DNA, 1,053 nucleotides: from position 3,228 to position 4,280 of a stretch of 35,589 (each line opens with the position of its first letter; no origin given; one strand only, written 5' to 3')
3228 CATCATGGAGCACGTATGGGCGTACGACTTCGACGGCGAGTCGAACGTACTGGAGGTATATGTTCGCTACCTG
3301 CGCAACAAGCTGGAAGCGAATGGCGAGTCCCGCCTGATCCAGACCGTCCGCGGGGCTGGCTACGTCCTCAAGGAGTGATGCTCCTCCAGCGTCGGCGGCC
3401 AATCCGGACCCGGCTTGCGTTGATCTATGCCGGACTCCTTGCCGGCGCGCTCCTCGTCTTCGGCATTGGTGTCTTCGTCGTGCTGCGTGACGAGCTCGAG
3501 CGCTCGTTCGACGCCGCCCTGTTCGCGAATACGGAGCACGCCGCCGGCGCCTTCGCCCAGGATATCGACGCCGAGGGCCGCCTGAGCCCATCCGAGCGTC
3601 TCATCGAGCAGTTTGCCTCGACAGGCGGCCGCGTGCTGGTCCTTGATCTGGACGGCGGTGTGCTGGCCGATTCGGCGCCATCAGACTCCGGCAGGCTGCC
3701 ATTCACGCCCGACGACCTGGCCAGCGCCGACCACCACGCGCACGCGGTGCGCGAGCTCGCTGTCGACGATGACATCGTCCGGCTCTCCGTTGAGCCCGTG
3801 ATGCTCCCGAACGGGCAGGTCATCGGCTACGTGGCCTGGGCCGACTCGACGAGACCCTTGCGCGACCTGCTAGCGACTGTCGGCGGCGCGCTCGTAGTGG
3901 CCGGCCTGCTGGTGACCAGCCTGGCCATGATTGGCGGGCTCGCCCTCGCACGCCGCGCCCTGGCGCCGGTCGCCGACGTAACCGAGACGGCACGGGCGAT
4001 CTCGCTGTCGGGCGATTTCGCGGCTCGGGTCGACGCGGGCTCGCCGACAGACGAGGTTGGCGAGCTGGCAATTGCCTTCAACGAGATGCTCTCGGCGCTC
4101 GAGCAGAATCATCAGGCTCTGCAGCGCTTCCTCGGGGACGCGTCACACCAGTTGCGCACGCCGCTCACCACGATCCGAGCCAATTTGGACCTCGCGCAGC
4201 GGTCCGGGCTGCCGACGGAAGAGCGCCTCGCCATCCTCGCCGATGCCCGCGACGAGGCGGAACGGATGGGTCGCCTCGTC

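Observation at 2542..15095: Phased CTCA(G) x3 boxes at exact 11-nt spacing mark at least seven transcription units: a candidate response-regulator regulon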

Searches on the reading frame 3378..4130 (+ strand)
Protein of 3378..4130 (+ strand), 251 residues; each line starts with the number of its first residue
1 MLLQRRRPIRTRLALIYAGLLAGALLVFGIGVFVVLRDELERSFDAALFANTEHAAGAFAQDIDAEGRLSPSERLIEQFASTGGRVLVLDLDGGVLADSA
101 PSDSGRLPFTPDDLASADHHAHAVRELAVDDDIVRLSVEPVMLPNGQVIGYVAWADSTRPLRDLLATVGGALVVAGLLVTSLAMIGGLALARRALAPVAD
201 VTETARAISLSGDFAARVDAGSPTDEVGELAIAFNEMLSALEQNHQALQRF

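Call 39: find_related_loci(query=window:3378-4130:+, collection=metagenome_contigs, flank=10000)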
Query window:3378-4130:+ (251 aa) in metagenome_contigs; peptide patterns used: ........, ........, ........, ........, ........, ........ (x = any residue, [..] = any of these).
600 stretches matched a pattern (row limit reached: there are more); 68 encode a relative of the query (tblastn E <= 1e-3); 68 distinct loci.
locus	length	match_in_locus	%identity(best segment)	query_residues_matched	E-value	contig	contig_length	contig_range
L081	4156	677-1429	98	1-251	7e-161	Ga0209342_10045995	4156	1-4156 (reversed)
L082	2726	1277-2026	78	2-251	1e-123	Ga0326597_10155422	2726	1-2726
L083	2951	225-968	71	6-251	4e-109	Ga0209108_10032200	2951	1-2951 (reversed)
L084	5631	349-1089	69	5-251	2e-105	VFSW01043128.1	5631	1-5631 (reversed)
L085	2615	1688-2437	70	2-251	2e-108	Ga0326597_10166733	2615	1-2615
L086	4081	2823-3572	69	2-251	2e-102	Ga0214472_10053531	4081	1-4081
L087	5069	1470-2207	66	5-251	2e-101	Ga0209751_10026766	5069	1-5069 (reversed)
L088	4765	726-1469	71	6-251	2e-98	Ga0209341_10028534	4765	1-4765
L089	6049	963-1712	70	2-251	3e-98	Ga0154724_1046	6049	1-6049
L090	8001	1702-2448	67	6-251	4e-98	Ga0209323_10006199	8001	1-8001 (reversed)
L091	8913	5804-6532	67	9-251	2e-95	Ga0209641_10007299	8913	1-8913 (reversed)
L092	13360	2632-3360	67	9-251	2e-95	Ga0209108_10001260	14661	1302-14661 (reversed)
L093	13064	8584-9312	67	9-251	3e-95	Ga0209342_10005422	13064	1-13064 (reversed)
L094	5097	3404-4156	64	2-251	2e-93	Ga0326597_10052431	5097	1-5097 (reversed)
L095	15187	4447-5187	66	6-251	9e-93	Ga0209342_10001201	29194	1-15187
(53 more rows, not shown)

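Call 88: find_homologous_proteins(query=window:3378-3980:+, max_evalue=1e-10)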
Query window:3378-3980:+ (201 aa): 20 proteins with E <= 1e-10 among 8000 candidates.
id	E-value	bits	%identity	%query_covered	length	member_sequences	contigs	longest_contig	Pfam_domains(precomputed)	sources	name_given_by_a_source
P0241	4.7e-87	309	78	100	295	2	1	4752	PF00672.31,PF00512.32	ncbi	ncbi:MAG: HAMP domain-containing protein, partial [Chloroflexota bacterium]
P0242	8.8e-78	279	69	99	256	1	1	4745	PF00672.31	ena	-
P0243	2.8e-77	277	71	100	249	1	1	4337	PF00672.31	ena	-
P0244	3.4e-69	251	65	100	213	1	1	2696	-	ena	-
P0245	2.7e-68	248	65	96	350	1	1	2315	PF00672.31,PF00512.32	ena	-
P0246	3.9e-63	231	63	98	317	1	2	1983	PF00672.31,PF00512.32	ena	-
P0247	8.1e-60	220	67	85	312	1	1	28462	PF00672.31,PF00512.32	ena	-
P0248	1.8e-55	206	57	100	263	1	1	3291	PF00672.31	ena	-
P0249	8.6e-54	200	55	100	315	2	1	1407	PF00672.31,PF00512.32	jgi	jgi:signal transduction histidine kinase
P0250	1.4e-52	196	58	85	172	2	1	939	-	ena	-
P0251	2.2e-42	163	57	75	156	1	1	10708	-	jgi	jgi:hypothetical protein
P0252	7.5e-41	158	67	62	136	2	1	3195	-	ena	-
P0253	7.2e-37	145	76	48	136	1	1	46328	-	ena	-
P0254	6.5e-36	142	60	64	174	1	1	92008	-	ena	-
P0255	1.5e-34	138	58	65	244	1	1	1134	PF00672.31,PF00512.32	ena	-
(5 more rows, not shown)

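Call 95: predict_structure(alignment_id=A1)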
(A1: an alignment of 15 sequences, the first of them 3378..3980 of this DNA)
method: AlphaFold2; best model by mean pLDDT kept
length: 201 residues; sequences in the alignment: 15
mean_pLDDT: 86.8   pTM: 0.73
mean pLDDT of the five models: 86.8, 85.7, 85.6, 84.5, 84.4
residues with pLDDT >= 90: 112; 70-90: 74; 50-70: 9; < 50: 6
segments of 3 or more residues with pLDDT < 50: 1-4
pLDDT, mean of each block of 10 residues (from residue 1): 57 83 89 95 94 94 91 93 93 92 84 87 86 92 92 94 93 89 82 62 43
secondary structure, 60 per line:
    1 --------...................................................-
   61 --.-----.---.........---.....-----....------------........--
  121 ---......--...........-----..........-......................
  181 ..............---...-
elements in order: H9-59 H73-81 E85-89 E95-98 H111-118 E124-129 E132-142 E148-157 H159-194

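Call 97: fold_search(model_id=the predicted structure, library=pdb)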
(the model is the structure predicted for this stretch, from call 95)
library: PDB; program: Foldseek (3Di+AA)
matches with E <= 10: 1030; with E <= 0.001: 32
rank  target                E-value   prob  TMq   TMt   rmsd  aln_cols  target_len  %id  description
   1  9a5d_A                3.6e-09  1.00  0.76  0.28   4.0       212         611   20  Integrative model of WALK-YYCH by crosslinking MS and deep learning (released 2024-09-18)
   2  4jgo_B                3.7e-05  1.00  0.50  0.48   4.5       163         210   12  The crystal structure of sporulation kinase d sensor domain from Bacillus subtilis subsp. (released 2013-05-15)
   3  3cax                  9.8e-05  1.00  0.34  0.21   6.1       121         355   19  Crystal structure of uncharacterized protein PF0695 (released 2008-03-18)
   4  6w3s_A                1.6e-04  1.00  0.52  0.43   5.6       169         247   16  Crystal structure of ligand-binding domain of Campylobacter jejuni chemoreceptor Tlp3 in complex with L-leucine (released 2020-05-20)
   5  4jgp_B                1.7e-04  1.00  0.50  0.49   4.3       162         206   13  The crystal structure of sporulation kinase D sensor domain from Bacillus subtilis subsp in complex with pyruvate at 2 (released 2013-05-15)
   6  7dud_A                1.8e-04  1.00  0.55  0.73   3.6       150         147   15  Crystal Structure of erWalK (released 2022-01-19)
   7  4jgr_B                1.8e-04  1.00  0.53  0.52   3.9       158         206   12  The crystal structure of sporulation kinase D mutant sensor domain, R131A, from Bacillus subtilis subsp at 2.4A resolu (released 2013-05-15)
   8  8py0_A                2.4e-04  1.00  0.41  0.50   5.4       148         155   14  Sensor domain of Oscillibacter ruminantium chemoreceptor in complex with formate. (released 2025-02-12)
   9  4jgq_B                2.7e-04  1.00  0.48  0.48   4.5       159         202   12  The crystal structure of sporulation kinase D mutant sensor domain, r131a, from Bacillus subtilis subsp in co-crystall (released 2013-05-15)
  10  4ywz_A                2.9e-04  1.00  0.53  0.71   4.1       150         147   15  Crystal structure of the extracellular receptor domain of the essential sensor kinase WalK from Staphylococcus aureus (released 2016-03-30)
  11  6w3x_A                2.9e-04  1.00  0.52  0.43   5.6       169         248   17  Crystal structure of ligand-binding domain of Campylobacter jejuni chemoreceptor Tlp3 in complex with L-valine (released 2020-05-20)
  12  8py0_B                3.1e-04  1.00  0.50  0.61   4.1       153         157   13  Sensor domain of Oscillibacter ruminantium chemoreceptor in complex with formate. (released 2025-02-12)
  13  4jgq_A                3.1e-04  1.00  0.40  0.39   6.9       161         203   12  The crystal structure of sporulation kinase D mutant sensor domain, r131a, from Bacillus subtilis subsp in co-crystall (released 2013-05-15)
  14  9koo_B                3.5e-04  1.00  0.50  0.44   4.1       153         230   17  Ligand binding domain of Pseudomonas Aeruginosa PAO1 chemoreceptor PctA in complex with MHF (released 2025-11-26)
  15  4jgr_A                3.5e-04  1.00  0.36  0.36   7.1       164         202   13  The crystal structure of sporulation kinase D mutant sensor domain, R131A, from Bacillus subtilis subsp at 2.4A resolu (released 2013-05-15)
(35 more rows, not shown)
